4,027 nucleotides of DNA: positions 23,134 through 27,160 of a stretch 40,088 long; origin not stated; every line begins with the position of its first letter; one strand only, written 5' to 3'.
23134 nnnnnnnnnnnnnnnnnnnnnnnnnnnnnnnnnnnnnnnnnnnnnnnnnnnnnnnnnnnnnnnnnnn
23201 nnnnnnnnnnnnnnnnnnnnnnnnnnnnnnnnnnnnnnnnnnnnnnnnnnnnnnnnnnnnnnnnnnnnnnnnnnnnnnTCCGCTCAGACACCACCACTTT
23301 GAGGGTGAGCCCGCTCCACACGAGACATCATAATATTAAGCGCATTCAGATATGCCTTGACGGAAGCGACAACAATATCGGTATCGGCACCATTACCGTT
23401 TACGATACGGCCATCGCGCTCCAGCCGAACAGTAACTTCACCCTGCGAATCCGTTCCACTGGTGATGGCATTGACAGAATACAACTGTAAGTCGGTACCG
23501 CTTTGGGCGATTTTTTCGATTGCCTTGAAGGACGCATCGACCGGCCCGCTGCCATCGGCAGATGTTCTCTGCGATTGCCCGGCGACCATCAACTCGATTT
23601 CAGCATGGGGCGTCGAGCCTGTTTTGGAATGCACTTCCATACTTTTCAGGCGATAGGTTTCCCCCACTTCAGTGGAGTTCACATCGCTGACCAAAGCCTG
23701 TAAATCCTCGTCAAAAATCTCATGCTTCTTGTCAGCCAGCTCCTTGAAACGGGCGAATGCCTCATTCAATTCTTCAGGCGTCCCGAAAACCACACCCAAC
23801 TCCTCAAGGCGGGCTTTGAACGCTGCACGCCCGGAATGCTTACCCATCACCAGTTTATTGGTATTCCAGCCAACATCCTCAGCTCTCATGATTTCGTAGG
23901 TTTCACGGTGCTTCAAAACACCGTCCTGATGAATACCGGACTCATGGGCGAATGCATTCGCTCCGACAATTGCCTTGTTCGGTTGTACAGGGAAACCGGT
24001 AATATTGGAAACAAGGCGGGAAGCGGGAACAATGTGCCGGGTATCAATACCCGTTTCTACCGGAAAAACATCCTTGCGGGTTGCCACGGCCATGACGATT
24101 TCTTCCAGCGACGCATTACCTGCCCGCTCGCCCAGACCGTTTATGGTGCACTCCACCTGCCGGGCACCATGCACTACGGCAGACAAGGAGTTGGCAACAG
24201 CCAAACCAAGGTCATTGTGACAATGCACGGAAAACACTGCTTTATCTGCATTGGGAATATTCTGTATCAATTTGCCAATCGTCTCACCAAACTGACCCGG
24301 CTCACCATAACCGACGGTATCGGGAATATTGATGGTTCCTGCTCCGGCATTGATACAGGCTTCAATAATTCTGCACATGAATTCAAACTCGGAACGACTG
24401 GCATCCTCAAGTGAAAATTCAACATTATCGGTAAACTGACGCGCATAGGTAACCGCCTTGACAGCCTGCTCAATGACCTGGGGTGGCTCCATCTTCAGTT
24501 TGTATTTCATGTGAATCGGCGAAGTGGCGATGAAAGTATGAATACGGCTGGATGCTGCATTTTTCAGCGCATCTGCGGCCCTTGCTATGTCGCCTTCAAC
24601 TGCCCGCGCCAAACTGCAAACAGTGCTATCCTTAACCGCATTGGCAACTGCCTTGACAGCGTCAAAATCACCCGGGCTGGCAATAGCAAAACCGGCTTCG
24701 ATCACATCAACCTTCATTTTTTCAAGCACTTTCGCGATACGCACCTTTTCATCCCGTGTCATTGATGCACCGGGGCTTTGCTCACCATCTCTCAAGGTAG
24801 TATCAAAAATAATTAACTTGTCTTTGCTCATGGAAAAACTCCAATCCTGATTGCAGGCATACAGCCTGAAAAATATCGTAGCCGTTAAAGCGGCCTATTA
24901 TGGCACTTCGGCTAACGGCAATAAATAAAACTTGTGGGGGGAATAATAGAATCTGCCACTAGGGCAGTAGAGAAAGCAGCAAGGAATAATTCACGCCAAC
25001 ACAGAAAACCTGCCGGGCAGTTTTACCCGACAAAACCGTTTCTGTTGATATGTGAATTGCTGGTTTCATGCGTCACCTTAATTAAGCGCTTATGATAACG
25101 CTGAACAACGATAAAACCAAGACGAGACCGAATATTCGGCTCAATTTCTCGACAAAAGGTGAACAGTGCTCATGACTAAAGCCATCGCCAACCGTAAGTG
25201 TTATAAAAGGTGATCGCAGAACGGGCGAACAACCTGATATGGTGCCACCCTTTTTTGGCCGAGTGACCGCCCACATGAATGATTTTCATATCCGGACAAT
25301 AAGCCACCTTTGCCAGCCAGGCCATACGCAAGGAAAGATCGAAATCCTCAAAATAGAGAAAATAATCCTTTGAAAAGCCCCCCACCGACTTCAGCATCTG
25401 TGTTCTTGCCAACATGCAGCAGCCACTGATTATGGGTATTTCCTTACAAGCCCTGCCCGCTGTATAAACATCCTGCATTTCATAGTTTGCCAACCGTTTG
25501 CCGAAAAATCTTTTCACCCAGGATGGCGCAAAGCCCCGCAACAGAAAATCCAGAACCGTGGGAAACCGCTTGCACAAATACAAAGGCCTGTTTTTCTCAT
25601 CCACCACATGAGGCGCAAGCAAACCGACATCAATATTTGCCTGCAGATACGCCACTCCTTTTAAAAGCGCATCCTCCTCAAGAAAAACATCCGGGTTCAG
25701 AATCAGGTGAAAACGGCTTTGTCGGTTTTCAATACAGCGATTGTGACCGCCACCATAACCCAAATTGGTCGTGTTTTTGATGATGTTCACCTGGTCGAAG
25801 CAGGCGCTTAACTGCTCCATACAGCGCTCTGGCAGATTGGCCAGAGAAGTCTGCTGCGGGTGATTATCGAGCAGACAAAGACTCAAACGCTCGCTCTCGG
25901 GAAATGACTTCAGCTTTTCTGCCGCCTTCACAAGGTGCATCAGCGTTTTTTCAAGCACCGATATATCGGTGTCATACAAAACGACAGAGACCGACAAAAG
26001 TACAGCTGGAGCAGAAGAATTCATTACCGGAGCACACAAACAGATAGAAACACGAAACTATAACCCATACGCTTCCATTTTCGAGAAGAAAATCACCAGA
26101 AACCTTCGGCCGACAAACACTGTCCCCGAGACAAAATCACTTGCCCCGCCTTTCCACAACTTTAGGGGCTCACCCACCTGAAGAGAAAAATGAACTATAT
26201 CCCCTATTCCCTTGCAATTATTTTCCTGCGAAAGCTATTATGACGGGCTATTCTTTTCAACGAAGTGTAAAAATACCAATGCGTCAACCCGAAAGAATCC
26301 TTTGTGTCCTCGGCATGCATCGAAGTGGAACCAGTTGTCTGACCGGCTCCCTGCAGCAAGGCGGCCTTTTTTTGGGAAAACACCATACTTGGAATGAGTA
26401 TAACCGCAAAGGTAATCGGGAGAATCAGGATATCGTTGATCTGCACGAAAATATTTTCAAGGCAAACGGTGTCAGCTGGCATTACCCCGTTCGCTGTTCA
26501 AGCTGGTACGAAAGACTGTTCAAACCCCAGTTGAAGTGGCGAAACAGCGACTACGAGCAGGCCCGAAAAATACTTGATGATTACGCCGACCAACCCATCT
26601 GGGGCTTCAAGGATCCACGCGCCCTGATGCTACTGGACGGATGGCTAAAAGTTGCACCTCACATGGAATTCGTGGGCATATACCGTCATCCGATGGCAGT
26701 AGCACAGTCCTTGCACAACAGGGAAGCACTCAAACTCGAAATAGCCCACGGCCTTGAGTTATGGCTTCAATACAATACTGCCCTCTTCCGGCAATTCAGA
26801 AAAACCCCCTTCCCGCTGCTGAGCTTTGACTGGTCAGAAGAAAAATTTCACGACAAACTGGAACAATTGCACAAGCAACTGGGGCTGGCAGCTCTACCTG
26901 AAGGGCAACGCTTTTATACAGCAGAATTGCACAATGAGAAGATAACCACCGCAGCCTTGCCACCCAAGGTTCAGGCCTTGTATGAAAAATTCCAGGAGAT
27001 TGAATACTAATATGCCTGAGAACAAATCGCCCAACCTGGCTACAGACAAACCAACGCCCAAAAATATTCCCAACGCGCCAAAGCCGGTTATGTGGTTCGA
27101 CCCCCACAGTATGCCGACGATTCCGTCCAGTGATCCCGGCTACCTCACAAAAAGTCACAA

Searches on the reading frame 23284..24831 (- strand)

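Call 8: search_protein_families(library=pfam, proteins=[window:23284-24831:-], max_evalue=0.01)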
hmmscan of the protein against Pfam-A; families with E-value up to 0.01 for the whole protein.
window:23284-24831:- (515 aa): 3 families
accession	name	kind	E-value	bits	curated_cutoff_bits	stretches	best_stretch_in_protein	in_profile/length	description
PF00682.25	HMGL-like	-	2e-96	322.8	29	1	6-274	2-260/260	HMGL-like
PF08502.15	LeuA_dimer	-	4.2e-40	137.1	24.9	1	371-500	1-129/131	LeuA allosteric (dimerisation) domain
PF22617.1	HCS_D2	-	1.9e-28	99.1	27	1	288-369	1-81/82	Homocitrate synthase post-HMGL domain-like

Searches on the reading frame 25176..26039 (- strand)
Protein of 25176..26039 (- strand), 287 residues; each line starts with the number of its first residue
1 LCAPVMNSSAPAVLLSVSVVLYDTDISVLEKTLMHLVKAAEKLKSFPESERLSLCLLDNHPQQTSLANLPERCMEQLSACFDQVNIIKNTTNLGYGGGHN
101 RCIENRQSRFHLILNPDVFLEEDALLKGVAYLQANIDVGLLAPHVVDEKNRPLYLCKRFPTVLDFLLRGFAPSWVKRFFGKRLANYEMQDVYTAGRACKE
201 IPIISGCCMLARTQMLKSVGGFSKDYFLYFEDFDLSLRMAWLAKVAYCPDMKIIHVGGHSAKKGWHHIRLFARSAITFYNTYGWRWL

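Call 8: search_protein_families(library=pfam, proteins=[window:25176-26039:-], max_evalue=0.01)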
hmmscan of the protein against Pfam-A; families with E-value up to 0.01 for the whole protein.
window:25176-26039:- (287 aa): 3 families
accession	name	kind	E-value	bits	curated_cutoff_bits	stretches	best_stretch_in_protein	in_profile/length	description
PF00535.33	Glycos_transf_2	-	2.1e-06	28.2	23.3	1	74-217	50-165/168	Glycosyl transferase family 2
PF13641.12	Glyco_tranf_2_3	-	0.00023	21.7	27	1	72-256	46-212/230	Glycosyltransferase like family 2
PF13506.12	Glyco_transf_21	-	0.0038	17.2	21.7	0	185-239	84-137/174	Glycosyl transferase family 21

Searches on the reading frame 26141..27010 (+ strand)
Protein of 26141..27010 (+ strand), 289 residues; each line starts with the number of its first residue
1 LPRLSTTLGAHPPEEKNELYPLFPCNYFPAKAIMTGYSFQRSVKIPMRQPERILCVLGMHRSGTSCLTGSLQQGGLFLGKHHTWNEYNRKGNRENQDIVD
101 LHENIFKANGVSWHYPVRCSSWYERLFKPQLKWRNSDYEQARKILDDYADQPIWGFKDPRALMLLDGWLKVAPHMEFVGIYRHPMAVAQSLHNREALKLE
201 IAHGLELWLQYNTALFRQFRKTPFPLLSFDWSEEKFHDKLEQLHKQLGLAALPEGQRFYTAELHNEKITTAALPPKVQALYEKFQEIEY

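Call 8: search_protein_families(library=pfam, proteins=[window:26141-27010:+], max_evalue=0.01)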
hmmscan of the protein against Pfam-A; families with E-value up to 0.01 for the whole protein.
window:26141-27010:+ (289 aa): 1 family
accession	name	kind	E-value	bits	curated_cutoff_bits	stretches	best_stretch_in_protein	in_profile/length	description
PF13469.12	Sulfotransfer_3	-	8.8e-06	26.6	27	1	55-191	3-142/216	Sulfotransferase family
